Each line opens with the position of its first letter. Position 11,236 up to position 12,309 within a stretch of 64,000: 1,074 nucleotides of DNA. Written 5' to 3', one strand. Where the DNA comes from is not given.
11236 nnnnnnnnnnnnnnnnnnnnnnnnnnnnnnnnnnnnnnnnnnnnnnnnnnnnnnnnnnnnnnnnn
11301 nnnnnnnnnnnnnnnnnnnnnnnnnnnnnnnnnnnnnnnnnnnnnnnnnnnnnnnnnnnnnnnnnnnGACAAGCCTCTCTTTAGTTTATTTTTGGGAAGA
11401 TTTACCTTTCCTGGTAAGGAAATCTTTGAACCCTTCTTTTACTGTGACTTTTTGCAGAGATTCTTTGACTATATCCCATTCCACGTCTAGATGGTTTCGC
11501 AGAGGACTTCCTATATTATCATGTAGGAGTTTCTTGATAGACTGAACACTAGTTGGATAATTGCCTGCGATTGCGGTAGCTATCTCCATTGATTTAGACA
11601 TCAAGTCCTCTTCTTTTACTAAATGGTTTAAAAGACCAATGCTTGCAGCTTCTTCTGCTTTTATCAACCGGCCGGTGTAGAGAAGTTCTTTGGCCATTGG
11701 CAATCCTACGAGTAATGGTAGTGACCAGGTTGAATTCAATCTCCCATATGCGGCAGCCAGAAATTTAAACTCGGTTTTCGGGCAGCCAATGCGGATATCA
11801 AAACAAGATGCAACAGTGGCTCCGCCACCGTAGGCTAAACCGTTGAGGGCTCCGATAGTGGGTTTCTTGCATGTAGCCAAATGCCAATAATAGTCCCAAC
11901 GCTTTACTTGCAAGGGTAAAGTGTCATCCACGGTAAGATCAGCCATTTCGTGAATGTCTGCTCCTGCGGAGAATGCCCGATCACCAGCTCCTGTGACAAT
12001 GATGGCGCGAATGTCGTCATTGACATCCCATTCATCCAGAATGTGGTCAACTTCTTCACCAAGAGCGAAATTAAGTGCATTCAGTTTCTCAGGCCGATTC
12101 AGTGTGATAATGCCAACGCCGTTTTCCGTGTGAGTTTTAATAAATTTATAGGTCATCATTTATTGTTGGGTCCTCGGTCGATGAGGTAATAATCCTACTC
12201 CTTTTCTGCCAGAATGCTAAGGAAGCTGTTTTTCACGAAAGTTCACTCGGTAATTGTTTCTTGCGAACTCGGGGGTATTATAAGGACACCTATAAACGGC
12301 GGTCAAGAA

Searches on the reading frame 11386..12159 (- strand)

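Call 38: search_protein_families(library=pfam, proteins=[window:11386-12159:-], max_evalue=0.00001)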
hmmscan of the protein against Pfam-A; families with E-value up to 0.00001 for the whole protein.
window:11386-12159:- (257 aa): 2 families
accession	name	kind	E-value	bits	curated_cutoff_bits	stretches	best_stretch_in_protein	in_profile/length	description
PF00378.25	ECH_1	-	9.8e-46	156.5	27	1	11-250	2-243/251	Enoyl-CoA hydratase/isomerase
PF16113.10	ECH_2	-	2.1e-30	106.8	27.2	1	15-187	1-178/335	Enoyl-CoA hydratase/isomerase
